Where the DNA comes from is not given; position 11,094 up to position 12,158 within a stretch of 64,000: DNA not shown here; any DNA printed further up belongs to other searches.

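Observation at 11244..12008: Degenerate AccD paralogue (zinc ribbon retained, catalytic glycines lost) translationally coupled to galK and a ROK kinase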

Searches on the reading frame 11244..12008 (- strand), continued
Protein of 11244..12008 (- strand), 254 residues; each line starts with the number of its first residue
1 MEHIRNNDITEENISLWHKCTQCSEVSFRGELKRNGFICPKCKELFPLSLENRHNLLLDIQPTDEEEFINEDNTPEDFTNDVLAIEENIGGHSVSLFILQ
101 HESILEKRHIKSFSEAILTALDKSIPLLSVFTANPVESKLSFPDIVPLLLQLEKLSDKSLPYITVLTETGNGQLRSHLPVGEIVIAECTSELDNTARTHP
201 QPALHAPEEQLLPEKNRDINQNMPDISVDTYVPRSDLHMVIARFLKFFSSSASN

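Call 15: find_encoding_contigs(protein=P0087, flank=10000, max_places=2)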
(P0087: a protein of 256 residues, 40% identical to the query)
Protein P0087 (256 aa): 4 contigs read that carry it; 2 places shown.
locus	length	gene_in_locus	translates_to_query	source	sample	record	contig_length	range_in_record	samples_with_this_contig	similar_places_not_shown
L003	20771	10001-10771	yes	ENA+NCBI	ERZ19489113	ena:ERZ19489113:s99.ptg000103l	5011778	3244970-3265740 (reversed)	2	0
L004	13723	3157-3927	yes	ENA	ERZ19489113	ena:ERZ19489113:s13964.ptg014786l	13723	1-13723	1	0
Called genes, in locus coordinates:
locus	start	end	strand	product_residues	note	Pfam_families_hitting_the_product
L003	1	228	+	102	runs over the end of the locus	PF02575:YbaB_DNA_bd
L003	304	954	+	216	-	PF21176:RecR_HhH, PF02132:RecR_ZnF (weak), PF01751:Toprim, PF13662:Toprim_4, PF21175:RecR_C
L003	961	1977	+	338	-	PF04389:Peptidase_M28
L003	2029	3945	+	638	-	PF00890:FAD_binding_2 (faint), PF01134:GIDA, PF07992:Pyr_redox_2 (weak), PF12831:FAD_oxidored, PF21680:GIDA_C_1st, PF13932:SAM_GIDA_C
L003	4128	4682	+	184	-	PF02527:GidB, PF05175:MTS (faint), PF13847:Methyltransf_31 (faint)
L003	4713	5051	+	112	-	PF01740:STAS, PF13466:STAS_2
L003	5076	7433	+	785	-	PF02743:dCache_1 (weak), PF00989:PAS (faint), PF00672:HAMP (weak), PF00512:HisKA, PF02518:HATPase_c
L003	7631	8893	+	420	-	PF00072:Response_reg, PF07228:SpoIIE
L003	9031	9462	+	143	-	PF13581:HATPase_c_2, PF02518:HATPase_c (faint)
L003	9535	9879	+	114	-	PF01740:STAS, PF13466:STAS_2 (weak)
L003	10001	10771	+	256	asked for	PF17848:Zn_ribbon_ACC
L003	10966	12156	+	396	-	PF10509:GalKase_gal_bdg, PF00288:GHMP_kinases_N, PF08544:GHMP_kinases_C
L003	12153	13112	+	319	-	PF00480:ROK, PF01869:BcrAD_BadFG (faint)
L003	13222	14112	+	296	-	-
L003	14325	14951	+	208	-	-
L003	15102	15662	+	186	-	PF06634:DUF1156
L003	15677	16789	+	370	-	PF17170:DUF5128 (faint), PF01436:NHL (faint), PF08450:SGL (faint), PF25021:TEN_NHL (faint)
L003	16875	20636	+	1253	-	-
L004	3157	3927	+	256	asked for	PF17848:Zn_ribbon_ACC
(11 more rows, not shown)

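Call 16: search_protein_representatives(alignment_id=A1)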
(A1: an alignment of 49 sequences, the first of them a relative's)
Query: 49 sequences, 250 profile positions. Proteins with E-value up to 0.001 (for the whole library): 2294; up to 1e-10: 137; up to 1e-30: 11. The best 150 are listed.
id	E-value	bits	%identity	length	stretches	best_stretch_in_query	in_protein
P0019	4.6e-113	393.2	-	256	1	1-249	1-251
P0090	4.2e-87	308.1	-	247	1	8-249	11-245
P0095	4.4e-59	216.3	-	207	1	48-249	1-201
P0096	4.9e-44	167.0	-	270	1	11-248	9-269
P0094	6.0e-44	166.8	-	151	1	6-125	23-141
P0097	1.7e-41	158.8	-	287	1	13-248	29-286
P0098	1.9e-38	148.8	-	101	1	154-248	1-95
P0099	1.7e-37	145.6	-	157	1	1-123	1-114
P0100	6.1e-36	140.5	-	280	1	8-249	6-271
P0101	4.4e-35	137.7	-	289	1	8-246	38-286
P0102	4.6e-33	131.1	-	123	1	117-209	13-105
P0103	1.4e-30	122.9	-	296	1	14-249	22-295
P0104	9.9e-30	120.2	-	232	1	8-248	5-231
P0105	3.0e-27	112.1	-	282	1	16-248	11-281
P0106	4.9e-26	108.1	-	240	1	15-249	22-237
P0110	5.9e-20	88.2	-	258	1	8-247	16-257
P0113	1.8e-19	86.5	-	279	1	14-244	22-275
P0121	7.1e-18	81.4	-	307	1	15-248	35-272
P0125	9.6e-17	77.6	-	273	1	9-247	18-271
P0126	1.1e-16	77.5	-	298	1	10-247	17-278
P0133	4.9e-16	75.3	-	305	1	12-248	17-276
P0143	6.9e-15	71.6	-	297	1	15-192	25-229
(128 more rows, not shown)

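Call 17: predict_structure(alignment_id=A1)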
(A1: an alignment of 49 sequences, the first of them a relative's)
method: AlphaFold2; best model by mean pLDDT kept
length: 254 residues; sequences in the alignment: 49
mean_pLDDT: 77.9   pTM: 0.76
mean pLDDT of the five models: 77.9, 77.1, 76.8, 76.3, 76.0
residues with pLDDT >= 90: 108; 70-90: 70; 50-70: 27; < 50: 49
segments of 3 or more residues with pLDDT < 50: 1-13, 65-73, 193-197, 199-202, 207-211, 213-222
pLDDT, mean of each block of 10 residues (from residue 1): 33 63 84 83 88 91 50 57 95 96 91 97 97 83 92 95 90 85 89 48 49 46 73 92 92 54
secondary structure, 60 per line:
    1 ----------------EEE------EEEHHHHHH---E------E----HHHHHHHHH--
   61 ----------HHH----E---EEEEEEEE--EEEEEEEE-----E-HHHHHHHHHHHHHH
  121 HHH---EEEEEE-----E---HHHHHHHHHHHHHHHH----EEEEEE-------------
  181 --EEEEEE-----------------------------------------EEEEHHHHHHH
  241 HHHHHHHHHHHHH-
elements in order: E17-19 E26-28 H29-34 H50-58 E82-89 E92-99 H107-123 E127-132 H142-157 E162-167 E183-188 E230-233 H234-253

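Call 20: list_cluster_members(proteins=[P0096, P0097, P0100, P0101, P0103, P0104, P0105, P0106, P0110, P0121])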
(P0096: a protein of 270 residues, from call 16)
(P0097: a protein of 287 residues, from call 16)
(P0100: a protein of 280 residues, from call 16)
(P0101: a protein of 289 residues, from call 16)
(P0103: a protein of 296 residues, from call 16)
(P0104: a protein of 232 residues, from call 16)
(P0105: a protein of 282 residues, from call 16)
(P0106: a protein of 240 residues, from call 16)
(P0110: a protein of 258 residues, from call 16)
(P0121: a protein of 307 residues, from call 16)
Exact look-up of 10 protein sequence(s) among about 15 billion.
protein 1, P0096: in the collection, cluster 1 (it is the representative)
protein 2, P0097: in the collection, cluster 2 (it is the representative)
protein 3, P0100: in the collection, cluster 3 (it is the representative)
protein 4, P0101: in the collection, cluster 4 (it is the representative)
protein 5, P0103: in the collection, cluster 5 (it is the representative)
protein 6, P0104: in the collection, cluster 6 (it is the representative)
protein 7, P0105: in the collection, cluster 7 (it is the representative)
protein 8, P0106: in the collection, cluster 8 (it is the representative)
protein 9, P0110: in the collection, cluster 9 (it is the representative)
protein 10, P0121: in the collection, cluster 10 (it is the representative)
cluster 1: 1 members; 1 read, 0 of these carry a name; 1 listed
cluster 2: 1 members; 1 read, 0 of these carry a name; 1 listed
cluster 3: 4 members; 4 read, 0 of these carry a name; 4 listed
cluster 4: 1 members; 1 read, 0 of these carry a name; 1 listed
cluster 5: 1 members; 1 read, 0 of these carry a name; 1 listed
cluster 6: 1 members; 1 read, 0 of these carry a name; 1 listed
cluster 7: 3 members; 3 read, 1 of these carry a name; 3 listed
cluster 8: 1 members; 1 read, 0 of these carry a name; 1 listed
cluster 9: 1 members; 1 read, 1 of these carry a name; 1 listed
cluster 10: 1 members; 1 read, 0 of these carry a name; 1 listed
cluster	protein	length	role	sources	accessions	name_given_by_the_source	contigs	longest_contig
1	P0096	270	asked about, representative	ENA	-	-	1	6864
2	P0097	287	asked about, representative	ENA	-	-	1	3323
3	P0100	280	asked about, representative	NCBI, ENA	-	-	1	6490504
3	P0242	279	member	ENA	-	-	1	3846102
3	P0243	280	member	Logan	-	-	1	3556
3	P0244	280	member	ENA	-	-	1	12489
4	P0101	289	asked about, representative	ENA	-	-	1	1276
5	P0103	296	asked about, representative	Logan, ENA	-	-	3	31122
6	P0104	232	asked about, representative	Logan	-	-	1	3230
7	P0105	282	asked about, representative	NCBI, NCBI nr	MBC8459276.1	MAG: hypothetical protein H8D67_14885 [Deltaproteobacteria bacterium] | hypothetical protein [Deltaproteobacteria bacterium]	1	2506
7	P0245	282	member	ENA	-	-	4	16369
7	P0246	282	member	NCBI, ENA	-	-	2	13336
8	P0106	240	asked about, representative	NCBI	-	-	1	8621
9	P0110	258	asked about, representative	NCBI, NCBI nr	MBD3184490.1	hypothetical protein GF312_19560 [Candidatus Poribacteria bacterium] | hypothetical protein [Candidatus Poribacteria bacterium]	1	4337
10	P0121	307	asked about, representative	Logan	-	-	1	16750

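Call 21: fold_search(model_id=the predicted structure, library=pdb)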
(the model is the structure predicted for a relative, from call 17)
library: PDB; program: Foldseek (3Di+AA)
matches with E <= 10: 1187; with E <= 0.001: 46
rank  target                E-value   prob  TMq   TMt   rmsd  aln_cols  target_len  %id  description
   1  2f9y_B                4.1e-10  1.00  0.59  0.58  11.9       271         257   20  The Crystal Structure of The Carboxyltransferase Subunit of ACC from Escherichia coli (released 2006-12-12)
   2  2f9i_B                8.3e-10  1.00  0.61  0.60  11.4       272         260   15  Crystal Structure of the carboxyltransferase subunit of ACC from Staphylococcus aureus (released 2006-12-05)
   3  9a4k_A                1.1e-09  1.00  0.60  0.53  10.8       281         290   17  Integrative model of ACCD-ACCA by crosslinking MS and deep learning (released 2024-09-18)
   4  2f9i_D                4.1e-09  1.00  0.59  0.59  12.1       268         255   14  Crystal Structure of the carboxyltransferase subunit of ACC from Staphylococcus aureus (released 2006-12-05)
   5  8uz2_H                4.7e-09  1.00  0.58  0.56  10.0       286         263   20  E. coli acetyl-CoA carboxylase, narrow helical local reconstruction, 3.18 Angstrom (released 2024-11-20)
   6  8uz2_D                1.0e-08  1.00  0.58  0.52   9.8       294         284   19  E. coli acetyl-CoA carboxylase, narrow helical local reconstruction, 3.18 Angstrom (released 2024-11-20)
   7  5kdr_B                3.6e-08  1.00  0.60  0.61  11.5       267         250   15  The crystal structure of carboxyltransferase from Staphylococcus Aureus bound to the antimicrobial agent moiramide B. (released 2016-08-10)
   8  8zuz_F                5.8e-05  1.00  0.46  0.50  10.7       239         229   13  Structure of G131R-hPCC BCCP-BC Conformation (released 2025-11-19)
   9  8zv0_F                6.2e-05  1.00  0.46  0.47  10.3       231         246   11  Structure of G131R-hPCC BCCP-CT Conformation (released 2025-11-19)
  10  8pn8_A                1.1e-04  1.00  0.41  0.22  11.7       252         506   15  Engineered glycolyl-CoA carboxylase (L100N variant) with bound CoA (released 2023-11-29)
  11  9tqc_E                1.2e-04  1.00  0.47  0.24  11.1       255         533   13  L. pneumophila 3-methylcrotonyl-CoA carboxylase holoenzyme A3B6 (released 2026-02-18)
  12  8zv3_F                1.5e-04  1.00  0.44  0.43  12.8       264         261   13  Structure of G202A/G203A-hPCC BCCP-BC Conformation (released 2025-11-19)
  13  8zv1_F                1.7e-04  1.00  0.46  0.50  10.2       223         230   14  Structure of R165Q-hPCC BCCP-BC Conformation (released 2025-11-19)
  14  9yx1_F                2.0e-04  1.00  0.40  0.22  10.2       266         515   10  Structure of the long chain acyl-CoA carboxylase complex from Mycobacterium smegmatis (released 2025-11-26)
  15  5ing_A                2.5e-04  1.00  0.38  0.21   9.7       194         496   17  A crotonyl-CoA reductase-carboxylase independent pathway for assembly of unusual alkylmalonyl-CoA polyketide synthase  (released 2016-12-28)
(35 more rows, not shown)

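Call 36: find_homologous_proteins(query=A3, max_evalue=1e-10)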
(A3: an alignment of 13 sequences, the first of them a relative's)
Query A3 (13 sequences) (280 aa, profile of the alignment): 76 proteins with E <= 1e-10 among 8000 candidates.
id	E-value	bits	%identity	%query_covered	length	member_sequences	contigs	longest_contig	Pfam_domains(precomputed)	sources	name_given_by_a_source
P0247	3.2e-93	330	47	95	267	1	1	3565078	PF17848.8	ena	-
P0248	6.4e-93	329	45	95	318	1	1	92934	PF17848.8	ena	-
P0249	2.8e-91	324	46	95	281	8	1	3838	PF17848.8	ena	-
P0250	1.0e-90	322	44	95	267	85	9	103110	PF17848.8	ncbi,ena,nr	ncbi:hypothetical protein J4G02_04770 [Candidatus Poribacteria bacterium]|nr:hypothetical protein [C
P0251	1.6e-89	318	43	95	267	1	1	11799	PF17848.8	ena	-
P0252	7.1e-89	316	44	95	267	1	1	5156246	PF17848.8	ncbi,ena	-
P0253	1.3e-88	315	41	95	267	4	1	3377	PF17848.8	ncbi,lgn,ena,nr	ncbi:hypothetical protein F4X33_22155 [Candidatus Poribacteria bacterium]|nr:hypothetical protein [C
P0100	1.0e-86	309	100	100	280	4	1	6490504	PF17848.8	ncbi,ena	-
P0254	1.8e-86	308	46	95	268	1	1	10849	PF17848.8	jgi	-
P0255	3.0e-84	300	85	100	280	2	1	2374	PF17848.8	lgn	-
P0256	3.9e-83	297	56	97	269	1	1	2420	PF17848.8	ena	-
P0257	6.2e-83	296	72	100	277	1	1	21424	PF17848.8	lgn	-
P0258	1.4e-82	295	70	96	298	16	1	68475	PF17848.8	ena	-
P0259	2.5e-82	294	71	98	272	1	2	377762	PF17848.8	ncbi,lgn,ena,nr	ncbi:MAG: hypothetical protein OXN17_03170 [Candidatus Poribacteria bacterium]|nr:hypothetical prote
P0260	2.7e-82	294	45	96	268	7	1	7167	-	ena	-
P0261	5.8e-82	293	67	98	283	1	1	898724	PF17848.8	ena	-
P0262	1.7e-81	291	77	100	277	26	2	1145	PF17848.8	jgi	jgi:acetyl-CoA carboxylase carboxyl transferase subunit beta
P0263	3.7e-81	290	75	100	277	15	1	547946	PF17848.8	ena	-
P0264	8.0e-81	289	75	100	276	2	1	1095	PF17848.8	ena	-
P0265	9.7e-81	289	73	100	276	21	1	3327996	PF17848.8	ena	-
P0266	1.3e-80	289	67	97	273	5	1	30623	PF17848.8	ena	-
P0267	1.7e-80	288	73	100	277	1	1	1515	PF17848.8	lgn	-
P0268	2.9e-80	287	69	100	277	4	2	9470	PF17848.8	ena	-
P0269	3.3e-80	287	56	97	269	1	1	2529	PF17848.8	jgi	-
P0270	3.8e-80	287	69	100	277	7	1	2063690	PF17848.8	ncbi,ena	-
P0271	3.9e-80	287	75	100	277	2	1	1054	PF17848.8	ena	-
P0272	6.9e-80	286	84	100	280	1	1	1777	PF17848.8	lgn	-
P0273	2.5e-79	284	66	99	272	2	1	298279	PF17848.8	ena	-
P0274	1.7e-78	282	46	97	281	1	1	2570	PF17848.8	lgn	-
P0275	1.8e-78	282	52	97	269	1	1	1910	PF17848.8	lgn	-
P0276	3.0e-78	281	44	97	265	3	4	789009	PF17848.8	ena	-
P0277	3.9e-78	280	54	97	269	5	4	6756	PF17848.8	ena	-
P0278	6.4e-77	276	49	93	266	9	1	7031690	PF17848.8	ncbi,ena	-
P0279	4.3e-76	274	45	97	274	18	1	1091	PF17848.8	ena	-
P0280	6.2e-76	273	48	93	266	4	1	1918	PF17848.8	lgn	-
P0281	9.4e-76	273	46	96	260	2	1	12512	PF17848.8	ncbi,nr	ncbi:hypothetical protein HYR99_09880 [Candidatus Poribacteria bacterium]|nr:hypothetical protein [C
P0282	8.7e-75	269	47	95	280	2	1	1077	PF17848.8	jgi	jgi:acetyl-CoA carboxylase beta subunit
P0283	1.1e-74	269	48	97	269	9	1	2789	PF17848.8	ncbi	-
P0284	1.8e-74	268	45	96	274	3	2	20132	PF17848.8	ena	-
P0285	2.0e-74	268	48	93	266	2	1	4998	PF17848.8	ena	-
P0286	2.3e-73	265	43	96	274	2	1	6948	PF17848.8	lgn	-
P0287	4.5e-73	264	42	98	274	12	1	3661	PF17848.8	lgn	-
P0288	2.1e-72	262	46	97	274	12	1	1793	PF17848.8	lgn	-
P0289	3.8e-71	258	42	98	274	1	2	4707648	PF17848.8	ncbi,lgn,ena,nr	ncbi:MAG: hypothetical protein OXP71_17660 [Candidatus Poribacteria bacterium]|nr:hypothetical prote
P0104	2.9e-67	245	27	95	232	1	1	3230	-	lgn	-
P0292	1.4e-55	207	26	95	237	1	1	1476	PF17848.8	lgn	-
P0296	6.2e-50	188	25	96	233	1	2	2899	PF17848.8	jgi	-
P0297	9.1e-50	187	23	62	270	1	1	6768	-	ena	-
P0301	1.9e-41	160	33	92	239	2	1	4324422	PF17848.8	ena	-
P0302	3.9e-41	159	86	50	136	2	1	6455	PF17848.8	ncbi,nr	ncbi:MAG: hypothetical protein OXT74_12060 [Candidatus Poribacteria bacterium]|nr:hypothetical prote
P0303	9.1e-39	151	28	94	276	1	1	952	PF01039.28,PF17848.8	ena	-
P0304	9.2e-39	151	30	95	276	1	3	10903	PF01039.28,PF17848.8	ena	-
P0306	1.5e-34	138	26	76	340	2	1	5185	PF01039.28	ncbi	-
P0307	2.1e-34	137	27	93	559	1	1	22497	PF01039.28,PF03255.20,PF17848.8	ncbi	-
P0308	3.8e-34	136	27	76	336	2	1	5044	PF01039.28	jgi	jgi:acetyl-CoA carboxylase carboxyl transferase subunit beta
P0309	4.0e-33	133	25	91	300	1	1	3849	PF01039.28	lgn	-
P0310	4.0e-33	133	25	91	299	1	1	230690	PF01039.28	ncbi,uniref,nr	ncbi:acetyl-CoA carboxylase, carboxyltransferase subunit beta [Clostridium collagenovorans]|uniref:a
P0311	4.4e-33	133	25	91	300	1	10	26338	PF01039.28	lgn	-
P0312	4.9e-33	133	25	91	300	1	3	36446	PF01039.28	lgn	-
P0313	8.5e-33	132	25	91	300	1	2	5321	PF01039.28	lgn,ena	-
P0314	1.1e-32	131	25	91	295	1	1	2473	PF01039.28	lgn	-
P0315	1.1e-32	131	25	91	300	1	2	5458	PF01039.28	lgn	-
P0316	1.7e-30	124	25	93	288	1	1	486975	PF01039.28,PF17848.8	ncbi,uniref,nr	ncbi:acetyl-CoA carboxylase, carboxyltransferase subunit beta [Streptococcus sp. sy018]|uniref:acety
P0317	1.2e-26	112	25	89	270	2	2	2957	PF01039.28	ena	-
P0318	2.5e-25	107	25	89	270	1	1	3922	PF01039.28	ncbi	-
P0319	5.7e-25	106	24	72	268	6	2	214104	PF01039.28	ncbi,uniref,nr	ncbi:acetyl-CoA carboxylase carboxyltransferase subunit beta [Lactiplantibacillus nangangensis]|unir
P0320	3.0e-22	97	21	74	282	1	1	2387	PF01039.28,PF17848.8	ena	-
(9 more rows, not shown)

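Call 37: find_encoding_contigs(protein=P0100, flank=10000, max_places=1)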
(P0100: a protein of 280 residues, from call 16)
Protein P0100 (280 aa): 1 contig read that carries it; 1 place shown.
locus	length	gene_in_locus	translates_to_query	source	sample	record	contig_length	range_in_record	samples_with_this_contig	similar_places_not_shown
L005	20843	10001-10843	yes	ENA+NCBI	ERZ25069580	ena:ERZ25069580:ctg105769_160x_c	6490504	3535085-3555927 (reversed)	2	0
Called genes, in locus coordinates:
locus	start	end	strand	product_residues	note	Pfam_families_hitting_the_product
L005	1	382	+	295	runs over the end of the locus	PF13205:Big_5 (faint)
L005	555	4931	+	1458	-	PF23598:LRR_14 (faint), PF23952:LRR_EndoS (faint), PF00560:LRR_1 (faint), PF12799:LRR_4, PF13855:LRR_8 (weak), PF00963:Cohesin, PF00404:Dockerin_1, PF13860:FlgD_ig (weak), +1 more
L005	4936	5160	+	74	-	-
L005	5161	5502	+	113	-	PF01740:STAS, PF13466:STAS_2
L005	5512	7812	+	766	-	PF02743:dCache_1 (weak), PF08448:PAS_4 (faint), PF00672:HAMP, PF00989:PAS, PF13596:PAS_10, PF00512:HisKA, PF02518:HATPase_c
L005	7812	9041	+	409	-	PF00072:Response_reg, PF07228:SpoIIE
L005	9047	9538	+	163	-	PF13581:HATPase_c_2, PF02518:HATPase_c (faint)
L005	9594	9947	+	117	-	PF01740:STAS, PF13466:STAS_2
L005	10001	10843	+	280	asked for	PF17848:Zn_ribbon_ACC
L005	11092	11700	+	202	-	-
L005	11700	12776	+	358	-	PF17170:DUF5128 (faint), PF08450:SGL (faint), PF25021:TEN_NHL (faint), PF01436:NHL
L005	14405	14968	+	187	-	PF07638:Sigma70_ECF (faint), PF04542:Sigma70_r2, PF08281:Sigma70_r4_2, PF04545:Sigma70_r4 (weak)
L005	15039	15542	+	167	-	-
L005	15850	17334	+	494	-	-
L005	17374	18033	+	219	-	PF04542:Sigma70_r2, PF08281:Sigma70_r4_2, PF04545:Sigma70_r4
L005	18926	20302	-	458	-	-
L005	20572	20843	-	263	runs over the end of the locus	-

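Call 38: find_encoding_contigs(protein=P0278, flank=10000, max_places=1)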
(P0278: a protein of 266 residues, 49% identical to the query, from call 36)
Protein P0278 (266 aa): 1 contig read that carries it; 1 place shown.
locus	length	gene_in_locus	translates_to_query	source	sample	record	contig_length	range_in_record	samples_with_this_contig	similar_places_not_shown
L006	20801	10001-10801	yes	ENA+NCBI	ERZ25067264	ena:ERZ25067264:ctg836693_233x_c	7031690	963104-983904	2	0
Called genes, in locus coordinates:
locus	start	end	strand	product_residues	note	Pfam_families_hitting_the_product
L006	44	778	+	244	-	PF14487:DarT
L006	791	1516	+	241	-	PF22397:NADAR-DarT1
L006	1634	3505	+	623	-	PF00890:FAD_binding_2 (faint), PF01134:GIDA, PF07992:Pyr_redox_2 (weak), PF12831:FAD_oxidored, PF21680:GIDA_C_1st, PF13932:SAM_GIDA_C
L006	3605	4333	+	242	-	PF02527:GidB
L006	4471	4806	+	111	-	PF01740:STAS, PF13466:STAS_2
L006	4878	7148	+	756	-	PF02743:dCache_1, PF00672:HAMP, PF00989:PAS, PF12860:PAS_7 (weak), PF13426:PAS_9 (weak), PF13596:PAS_10, PF00512:HisKA, PF02518:HATPase_c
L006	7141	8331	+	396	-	PF00072:Response_reg, PF07228:SpoIIE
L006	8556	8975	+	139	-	PF13581:HATPase_c_2, PF02518:HATPase_c (weak)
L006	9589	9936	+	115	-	PF01740:STAS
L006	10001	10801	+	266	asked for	PF17848:Zn_ribbon_ACC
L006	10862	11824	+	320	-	PF00480:ROK, PF01869:BcrAD_BadFG (faint)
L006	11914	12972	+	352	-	PF00005:ABC_tran, PF08352:oligo_HPY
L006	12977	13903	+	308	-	PF01745:IPT, PF13671:AAA_33 (faint), PF01715:IPPT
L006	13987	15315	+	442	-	PF04513:Baculo_PEP_C (faint), PF28082:ZorA-like_t1 (weak), PF01442:Apolipoprotein (faint)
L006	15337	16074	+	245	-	PF00691:OmpA (weak)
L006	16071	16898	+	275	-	PF26739:DUF8245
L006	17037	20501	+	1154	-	-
